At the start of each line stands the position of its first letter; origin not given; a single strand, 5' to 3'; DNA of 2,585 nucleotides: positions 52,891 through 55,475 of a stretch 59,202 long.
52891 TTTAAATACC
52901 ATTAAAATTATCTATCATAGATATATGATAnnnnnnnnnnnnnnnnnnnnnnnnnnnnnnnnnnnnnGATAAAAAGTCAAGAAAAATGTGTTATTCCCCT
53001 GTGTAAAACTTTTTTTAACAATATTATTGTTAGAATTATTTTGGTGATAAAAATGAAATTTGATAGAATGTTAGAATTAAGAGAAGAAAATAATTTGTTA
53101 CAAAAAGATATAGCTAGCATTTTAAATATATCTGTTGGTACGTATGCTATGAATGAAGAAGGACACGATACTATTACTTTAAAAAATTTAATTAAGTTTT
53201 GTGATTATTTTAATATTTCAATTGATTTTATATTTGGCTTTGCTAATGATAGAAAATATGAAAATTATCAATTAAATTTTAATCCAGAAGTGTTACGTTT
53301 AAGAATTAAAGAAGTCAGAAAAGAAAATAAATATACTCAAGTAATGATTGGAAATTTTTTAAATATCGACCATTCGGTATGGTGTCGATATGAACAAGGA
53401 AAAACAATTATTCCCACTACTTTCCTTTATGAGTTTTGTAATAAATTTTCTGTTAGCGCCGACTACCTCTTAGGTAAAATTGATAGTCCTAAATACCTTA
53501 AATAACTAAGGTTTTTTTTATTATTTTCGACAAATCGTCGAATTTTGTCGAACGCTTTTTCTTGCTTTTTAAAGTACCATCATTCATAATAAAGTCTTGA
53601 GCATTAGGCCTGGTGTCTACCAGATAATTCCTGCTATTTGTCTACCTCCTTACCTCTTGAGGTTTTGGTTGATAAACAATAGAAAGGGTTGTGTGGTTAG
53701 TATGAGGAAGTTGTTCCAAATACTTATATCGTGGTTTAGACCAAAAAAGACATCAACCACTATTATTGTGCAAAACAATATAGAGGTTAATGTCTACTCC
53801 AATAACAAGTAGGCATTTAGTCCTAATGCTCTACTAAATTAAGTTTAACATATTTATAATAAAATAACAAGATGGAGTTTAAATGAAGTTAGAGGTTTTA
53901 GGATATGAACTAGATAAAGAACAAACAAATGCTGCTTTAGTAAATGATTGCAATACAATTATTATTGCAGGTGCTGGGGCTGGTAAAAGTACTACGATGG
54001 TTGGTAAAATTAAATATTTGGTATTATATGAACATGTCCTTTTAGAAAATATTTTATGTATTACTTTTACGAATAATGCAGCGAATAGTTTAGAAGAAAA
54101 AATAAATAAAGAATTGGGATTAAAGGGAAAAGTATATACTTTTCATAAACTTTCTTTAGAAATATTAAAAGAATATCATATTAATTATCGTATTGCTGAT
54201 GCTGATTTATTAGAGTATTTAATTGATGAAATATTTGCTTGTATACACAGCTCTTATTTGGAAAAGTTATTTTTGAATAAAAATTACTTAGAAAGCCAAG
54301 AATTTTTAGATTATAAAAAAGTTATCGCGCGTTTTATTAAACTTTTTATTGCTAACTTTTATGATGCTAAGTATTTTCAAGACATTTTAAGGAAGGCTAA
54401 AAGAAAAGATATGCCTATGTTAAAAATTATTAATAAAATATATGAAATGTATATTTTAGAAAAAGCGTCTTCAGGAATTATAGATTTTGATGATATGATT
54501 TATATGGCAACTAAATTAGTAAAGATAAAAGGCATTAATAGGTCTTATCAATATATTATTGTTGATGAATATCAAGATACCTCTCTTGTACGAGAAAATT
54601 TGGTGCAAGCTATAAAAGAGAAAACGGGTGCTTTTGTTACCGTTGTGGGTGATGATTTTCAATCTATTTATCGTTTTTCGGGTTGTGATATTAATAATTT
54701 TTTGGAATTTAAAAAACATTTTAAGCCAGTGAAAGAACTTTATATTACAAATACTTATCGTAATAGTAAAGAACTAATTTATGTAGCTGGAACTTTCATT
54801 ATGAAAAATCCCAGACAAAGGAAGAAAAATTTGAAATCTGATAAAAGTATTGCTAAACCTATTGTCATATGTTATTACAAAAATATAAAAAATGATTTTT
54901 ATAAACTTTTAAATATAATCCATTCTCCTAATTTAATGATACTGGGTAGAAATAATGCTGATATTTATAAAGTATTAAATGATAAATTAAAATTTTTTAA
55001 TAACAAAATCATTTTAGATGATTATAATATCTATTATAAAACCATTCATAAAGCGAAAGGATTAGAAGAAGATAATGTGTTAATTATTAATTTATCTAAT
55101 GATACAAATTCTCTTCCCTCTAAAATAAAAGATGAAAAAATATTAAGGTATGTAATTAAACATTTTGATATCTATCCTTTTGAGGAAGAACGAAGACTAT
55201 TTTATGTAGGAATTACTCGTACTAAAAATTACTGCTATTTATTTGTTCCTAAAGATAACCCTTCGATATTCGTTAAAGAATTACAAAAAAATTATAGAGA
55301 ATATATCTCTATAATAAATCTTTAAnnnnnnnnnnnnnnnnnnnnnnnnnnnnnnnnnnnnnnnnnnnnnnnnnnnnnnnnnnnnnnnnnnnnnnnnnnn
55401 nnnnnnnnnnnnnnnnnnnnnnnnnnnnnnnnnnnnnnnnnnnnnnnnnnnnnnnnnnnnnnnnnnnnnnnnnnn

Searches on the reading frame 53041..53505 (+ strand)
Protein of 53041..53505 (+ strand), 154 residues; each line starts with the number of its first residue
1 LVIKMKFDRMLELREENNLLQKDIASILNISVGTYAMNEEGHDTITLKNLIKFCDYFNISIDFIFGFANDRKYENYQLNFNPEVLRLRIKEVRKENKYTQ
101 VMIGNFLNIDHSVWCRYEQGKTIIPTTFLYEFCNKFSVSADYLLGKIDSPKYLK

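Call 59: search_protein_families(library=pfam, proteins=[window:53041-53505:+], max_evalue=0.00001)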
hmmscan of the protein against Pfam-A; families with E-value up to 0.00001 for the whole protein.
window:53041-53505:+ (154 aa): 3 families
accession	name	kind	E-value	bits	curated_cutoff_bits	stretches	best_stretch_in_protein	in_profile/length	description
PF01381.28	HTH_3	-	8.2e-16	58.2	23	1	12-63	3-54/55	Helix-turn-helix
PF12844.13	HTH_19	-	1.5e-15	57.3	30.2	1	88-146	3-61/64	Helix-turn-helix domain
PF13560.12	HTH_31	-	7.9e-06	26.5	27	0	86-136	3-54/64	Helix-turn-helix domain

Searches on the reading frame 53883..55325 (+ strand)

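Call 59: search_protein_families(library=pfam, proteins=[window:53883-55325:+], max_evalue=0.00001)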
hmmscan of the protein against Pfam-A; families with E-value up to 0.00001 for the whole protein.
window:53883-55325:+ (480 aa): 6 families
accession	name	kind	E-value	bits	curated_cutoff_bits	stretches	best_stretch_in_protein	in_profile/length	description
PF00580.27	UvrD-helicase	-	1.1e-47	163.5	23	1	10-281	1-271/271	UvrD/REP helicase N-terminal domain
PF13245.12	AAA_19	-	3e-21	76.4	25.1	1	19-265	8-133/134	AAA domain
PF13361.12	UvrD_C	-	9.3e-12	45.4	25.6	1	33-453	51-345/350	UvrD-like helicase C-terminal domain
PF13538.12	UvrD_C_2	-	9.4e-09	35.4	27.4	0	431-453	29-51/52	UvrD-like helicase C-terminal domain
PF01443.25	Viral_helicase1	-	4.4e-06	27.1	21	0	221-452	59-225/228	Viral superfamily 1 RNA helicase core domain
PF13604.12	AAA_30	-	8.5e-06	26.1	27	0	11-75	3-67/191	AAA domain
